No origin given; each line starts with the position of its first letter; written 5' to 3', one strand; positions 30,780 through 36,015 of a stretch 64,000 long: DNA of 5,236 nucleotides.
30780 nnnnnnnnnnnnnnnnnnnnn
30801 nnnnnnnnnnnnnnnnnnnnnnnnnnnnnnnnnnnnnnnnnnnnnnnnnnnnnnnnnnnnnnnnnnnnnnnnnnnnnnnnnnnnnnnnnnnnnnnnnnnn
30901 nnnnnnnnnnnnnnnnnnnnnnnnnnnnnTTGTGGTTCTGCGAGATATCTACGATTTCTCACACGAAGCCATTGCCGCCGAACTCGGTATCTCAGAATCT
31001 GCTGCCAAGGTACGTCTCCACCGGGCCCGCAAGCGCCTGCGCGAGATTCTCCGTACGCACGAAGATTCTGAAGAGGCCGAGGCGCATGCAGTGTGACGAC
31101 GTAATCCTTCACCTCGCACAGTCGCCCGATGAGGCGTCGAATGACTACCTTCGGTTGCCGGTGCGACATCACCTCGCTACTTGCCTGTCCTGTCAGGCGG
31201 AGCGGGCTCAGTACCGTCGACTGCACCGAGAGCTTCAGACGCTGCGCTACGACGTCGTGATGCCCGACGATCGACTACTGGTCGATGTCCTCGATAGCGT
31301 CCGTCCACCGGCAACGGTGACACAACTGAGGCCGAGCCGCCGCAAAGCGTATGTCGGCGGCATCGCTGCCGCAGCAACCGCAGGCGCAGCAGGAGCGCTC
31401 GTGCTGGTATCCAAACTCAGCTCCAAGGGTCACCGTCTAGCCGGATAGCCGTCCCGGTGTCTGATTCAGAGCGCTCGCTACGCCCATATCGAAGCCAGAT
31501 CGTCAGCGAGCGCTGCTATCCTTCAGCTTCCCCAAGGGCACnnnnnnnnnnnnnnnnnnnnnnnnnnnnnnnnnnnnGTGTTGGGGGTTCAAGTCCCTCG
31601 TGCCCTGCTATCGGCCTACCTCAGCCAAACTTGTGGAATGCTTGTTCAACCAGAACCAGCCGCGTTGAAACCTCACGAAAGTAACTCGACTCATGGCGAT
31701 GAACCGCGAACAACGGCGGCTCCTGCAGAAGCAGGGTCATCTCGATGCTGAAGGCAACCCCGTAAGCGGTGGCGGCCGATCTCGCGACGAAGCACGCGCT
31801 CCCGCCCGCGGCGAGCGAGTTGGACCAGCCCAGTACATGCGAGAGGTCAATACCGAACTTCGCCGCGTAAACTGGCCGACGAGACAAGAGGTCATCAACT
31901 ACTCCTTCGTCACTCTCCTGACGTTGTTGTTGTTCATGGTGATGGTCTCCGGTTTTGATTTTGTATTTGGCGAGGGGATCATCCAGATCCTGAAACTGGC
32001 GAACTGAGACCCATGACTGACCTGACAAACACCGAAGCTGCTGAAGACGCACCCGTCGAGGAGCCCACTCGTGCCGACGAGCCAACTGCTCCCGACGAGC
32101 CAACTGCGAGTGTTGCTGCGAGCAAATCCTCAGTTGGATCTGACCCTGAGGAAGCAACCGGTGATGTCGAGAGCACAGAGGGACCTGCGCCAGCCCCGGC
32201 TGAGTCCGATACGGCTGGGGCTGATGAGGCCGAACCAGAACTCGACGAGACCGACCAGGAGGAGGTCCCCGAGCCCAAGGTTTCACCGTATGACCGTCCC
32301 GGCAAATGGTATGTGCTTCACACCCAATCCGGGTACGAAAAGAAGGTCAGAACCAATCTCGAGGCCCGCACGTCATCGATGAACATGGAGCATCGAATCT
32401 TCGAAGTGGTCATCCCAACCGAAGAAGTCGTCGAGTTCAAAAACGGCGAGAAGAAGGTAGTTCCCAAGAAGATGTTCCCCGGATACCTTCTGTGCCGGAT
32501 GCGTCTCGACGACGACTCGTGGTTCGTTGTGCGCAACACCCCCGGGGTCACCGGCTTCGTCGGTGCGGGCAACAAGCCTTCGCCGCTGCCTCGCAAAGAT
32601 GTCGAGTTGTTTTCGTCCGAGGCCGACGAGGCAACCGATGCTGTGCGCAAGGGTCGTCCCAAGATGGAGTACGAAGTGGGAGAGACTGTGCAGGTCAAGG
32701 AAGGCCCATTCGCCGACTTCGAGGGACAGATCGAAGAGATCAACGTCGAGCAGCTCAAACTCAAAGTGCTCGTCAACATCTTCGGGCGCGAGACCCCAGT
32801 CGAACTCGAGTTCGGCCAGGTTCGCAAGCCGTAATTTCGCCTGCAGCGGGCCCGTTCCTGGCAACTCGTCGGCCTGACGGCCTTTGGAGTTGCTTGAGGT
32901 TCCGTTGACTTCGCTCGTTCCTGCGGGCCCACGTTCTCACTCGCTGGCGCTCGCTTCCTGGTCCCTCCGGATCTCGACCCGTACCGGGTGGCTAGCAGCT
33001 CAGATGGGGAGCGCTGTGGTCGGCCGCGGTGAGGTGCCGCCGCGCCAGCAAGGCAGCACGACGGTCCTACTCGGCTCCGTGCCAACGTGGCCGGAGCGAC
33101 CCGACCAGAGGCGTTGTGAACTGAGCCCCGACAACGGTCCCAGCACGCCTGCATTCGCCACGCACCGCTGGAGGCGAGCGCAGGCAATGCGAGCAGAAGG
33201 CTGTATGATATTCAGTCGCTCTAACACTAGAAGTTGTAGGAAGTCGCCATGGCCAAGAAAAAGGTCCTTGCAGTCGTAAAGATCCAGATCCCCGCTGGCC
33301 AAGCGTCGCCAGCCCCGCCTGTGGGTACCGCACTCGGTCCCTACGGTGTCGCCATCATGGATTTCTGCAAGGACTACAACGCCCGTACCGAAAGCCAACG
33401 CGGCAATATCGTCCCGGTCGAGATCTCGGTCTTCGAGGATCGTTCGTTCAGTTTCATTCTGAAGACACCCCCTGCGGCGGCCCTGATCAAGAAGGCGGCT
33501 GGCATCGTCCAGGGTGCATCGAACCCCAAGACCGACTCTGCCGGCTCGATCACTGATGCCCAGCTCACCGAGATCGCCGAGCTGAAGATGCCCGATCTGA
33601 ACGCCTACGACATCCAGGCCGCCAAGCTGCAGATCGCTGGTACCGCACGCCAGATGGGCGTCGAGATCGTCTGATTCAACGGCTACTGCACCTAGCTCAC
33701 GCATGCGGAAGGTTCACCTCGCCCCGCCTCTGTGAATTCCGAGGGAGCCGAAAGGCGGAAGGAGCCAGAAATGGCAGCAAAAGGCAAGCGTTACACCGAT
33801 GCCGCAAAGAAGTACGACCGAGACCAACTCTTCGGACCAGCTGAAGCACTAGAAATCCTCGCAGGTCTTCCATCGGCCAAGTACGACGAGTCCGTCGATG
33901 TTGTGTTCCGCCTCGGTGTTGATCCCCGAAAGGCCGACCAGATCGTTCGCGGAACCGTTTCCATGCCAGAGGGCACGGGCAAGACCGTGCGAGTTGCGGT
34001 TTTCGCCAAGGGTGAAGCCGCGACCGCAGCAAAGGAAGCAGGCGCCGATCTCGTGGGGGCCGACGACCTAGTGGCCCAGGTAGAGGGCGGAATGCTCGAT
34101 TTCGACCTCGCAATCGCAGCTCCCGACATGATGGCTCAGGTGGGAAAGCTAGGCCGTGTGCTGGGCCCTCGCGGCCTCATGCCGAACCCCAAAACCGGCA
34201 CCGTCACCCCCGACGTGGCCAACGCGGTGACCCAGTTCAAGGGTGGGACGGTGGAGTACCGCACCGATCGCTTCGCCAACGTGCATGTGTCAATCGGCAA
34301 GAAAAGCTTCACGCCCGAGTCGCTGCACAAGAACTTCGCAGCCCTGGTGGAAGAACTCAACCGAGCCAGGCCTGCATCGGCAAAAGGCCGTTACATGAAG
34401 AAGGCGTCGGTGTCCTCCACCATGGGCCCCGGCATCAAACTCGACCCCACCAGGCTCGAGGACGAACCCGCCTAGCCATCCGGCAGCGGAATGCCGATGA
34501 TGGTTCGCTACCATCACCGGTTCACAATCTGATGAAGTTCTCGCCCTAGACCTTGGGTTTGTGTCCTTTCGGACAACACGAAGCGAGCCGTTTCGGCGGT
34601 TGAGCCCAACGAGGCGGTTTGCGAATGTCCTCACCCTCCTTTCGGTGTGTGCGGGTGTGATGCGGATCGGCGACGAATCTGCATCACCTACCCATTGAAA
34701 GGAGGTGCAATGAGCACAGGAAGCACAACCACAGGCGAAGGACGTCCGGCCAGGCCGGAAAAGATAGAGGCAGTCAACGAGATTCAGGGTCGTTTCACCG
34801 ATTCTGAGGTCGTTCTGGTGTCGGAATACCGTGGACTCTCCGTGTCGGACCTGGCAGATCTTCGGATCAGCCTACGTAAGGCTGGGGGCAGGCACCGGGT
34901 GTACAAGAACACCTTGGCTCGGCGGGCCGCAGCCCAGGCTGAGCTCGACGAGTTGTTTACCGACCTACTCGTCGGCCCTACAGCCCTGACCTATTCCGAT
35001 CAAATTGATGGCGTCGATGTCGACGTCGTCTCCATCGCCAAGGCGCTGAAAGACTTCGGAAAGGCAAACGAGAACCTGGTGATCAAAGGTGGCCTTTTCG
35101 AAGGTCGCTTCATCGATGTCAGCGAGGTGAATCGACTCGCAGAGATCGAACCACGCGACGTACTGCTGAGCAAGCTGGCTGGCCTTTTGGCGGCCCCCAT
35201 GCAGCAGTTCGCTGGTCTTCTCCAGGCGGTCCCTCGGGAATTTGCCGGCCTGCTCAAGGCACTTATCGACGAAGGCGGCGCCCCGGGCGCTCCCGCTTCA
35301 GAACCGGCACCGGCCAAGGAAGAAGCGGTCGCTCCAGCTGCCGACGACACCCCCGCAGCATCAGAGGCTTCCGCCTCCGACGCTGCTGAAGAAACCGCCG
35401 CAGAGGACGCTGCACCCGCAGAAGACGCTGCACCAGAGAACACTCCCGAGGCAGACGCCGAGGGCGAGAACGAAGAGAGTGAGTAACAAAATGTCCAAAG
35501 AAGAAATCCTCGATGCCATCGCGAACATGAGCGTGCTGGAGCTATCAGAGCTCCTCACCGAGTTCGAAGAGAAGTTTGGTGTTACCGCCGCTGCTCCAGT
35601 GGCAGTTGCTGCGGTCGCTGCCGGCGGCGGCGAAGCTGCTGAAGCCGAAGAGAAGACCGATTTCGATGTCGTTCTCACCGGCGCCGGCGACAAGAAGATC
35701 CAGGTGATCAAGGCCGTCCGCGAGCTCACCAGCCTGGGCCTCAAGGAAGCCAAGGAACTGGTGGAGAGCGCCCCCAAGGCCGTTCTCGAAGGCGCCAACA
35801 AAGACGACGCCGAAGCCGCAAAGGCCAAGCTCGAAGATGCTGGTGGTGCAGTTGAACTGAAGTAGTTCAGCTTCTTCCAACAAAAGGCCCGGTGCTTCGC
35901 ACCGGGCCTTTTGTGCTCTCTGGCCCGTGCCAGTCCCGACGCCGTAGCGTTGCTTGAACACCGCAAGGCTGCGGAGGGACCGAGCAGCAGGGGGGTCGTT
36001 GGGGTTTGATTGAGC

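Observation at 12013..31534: About 19.5 kb glycan-biosynthesis/ECF block wedged inside the conserved tRNA-tuf ... tRNA-Trp-secE-nusG-rplKAJL-rpoBC array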

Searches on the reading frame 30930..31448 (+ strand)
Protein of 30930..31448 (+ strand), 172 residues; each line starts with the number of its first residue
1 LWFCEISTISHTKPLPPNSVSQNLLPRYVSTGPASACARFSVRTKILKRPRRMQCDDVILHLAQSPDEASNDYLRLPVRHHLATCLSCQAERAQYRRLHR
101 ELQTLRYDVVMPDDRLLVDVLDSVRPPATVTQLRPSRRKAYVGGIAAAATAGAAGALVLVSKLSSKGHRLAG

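Call 5: search_protein_families(library=pfam, proteins=[window:30930-31448:+])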
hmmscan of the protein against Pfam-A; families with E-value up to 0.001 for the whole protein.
window:30930-31448:+ (172 aa): 0 families

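Call 17: search_protein_families(library=ncbifam, proteins=[window:30930-31448:+], max_evalue=0.1)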
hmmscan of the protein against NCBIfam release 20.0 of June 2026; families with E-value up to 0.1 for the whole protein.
window:30930-31448:+ (172 aa): 3 families
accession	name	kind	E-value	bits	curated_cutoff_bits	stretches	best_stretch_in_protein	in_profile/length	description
NF052375.1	antisigma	equivalog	0.0006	19.9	100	1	78-162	18-105/217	anti-sigma factor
TIGR03988.1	antisig_RsrA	equivalog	0.017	15.2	62.5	1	54-92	1-39/77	mycothiol system anti-sigma-R factor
NF052368.1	antisigmaE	subfamily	0.034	14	50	1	53-97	2-46/48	anti-sigma factor family protein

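Call 18: search_protein_families(library=pfam, proteins=[window:30930-31448:+], max_evalue=1)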
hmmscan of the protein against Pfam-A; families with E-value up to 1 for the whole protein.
window:30930-31448:+ (172 aa): 2 families
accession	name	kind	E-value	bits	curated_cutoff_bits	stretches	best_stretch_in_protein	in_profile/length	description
PF16867.11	DMSP_lyase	-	0.012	15.8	27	1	52-108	3-58/162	Dimethlysulfonioproprionate lyase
PF13490.11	zf-HC2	-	0.25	11.9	22.2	0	67-89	13-35/35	Putative zinc-finger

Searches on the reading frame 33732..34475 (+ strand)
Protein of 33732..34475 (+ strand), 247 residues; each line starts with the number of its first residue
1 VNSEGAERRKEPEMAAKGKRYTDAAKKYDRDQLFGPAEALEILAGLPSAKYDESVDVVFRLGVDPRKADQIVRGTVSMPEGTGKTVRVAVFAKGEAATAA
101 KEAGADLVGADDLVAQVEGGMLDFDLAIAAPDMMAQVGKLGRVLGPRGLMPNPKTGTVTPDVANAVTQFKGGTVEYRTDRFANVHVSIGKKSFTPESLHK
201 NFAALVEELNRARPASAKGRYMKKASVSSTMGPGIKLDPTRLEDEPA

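Call 8: search_protein_families(library=pfam, proteins=[window:33732-34475:+])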
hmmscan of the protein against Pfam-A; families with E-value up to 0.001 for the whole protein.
window:33732-34475:+ (247 aa): 1 family
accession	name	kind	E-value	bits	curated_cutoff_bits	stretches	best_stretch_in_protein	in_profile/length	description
PF00687.26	Ribosomal_L1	-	2.1e-64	217.2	32.2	1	48-233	6-198/198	Ribosomal protein L1p/L10e family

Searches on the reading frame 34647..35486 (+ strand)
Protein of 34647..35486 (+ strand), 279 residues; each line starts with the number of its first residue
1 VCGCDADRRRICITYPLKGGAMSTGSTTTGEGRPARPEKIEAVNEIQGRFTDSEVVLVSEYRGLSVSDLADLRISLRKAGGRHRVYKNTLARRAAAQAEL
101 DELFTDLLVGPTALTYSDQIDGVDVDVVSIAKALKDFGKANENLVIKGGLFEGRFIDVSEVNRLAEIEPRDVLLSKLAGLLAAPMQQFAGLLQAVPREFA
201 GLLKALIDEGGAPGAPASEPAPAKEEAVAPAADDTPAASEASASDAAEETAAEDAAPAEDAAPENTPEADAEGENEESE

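Call 8: search_protein_families(library=pfam, proteins=[window:34647-35486:+])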
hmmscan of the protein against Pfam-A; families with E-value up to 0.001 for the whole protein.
window:34647-35486:+ (279 aa): 1 family
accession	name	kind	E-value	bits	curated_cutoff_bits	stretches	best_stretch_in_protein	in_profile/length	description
PF00466.25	Ribosomal_L10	-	3e-21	75.8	22.8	1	36-137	3-98/100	Ribosomal protein L10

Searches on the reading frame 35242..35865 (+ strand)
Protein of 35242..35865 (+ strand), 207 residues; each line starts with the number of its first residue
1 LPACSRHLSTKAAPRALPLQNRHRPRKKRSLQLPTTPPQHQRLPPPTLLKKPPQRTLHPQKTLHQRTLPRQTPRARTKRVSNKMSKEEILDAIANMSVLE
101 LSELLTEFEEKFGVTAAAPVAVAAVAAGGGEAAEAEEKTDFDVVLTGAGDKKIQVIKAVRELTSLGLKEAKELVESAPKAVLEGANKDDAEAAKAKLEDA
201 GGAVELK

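Call 8: search_protein_families(library=pfam, proteins=[window:35242-35865:+])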
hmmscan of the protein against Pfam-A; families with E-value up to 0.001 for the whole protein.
window:35242-35865:+ (207 aa): 2 families
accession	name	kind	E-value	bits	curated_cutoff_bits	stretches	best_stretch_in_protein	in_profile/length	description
PF00542.24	Ribosomal_L12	-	5.9e-29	100.6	25.9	1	141-207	1-67/67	Ribosomal protein L7/L12 C-terminal domain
PF16320.10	Ribosomal_L12_N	-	4e-19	68.5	25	1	86-132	2-48/48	Ribosomal protein L7/L12 dimerisation domain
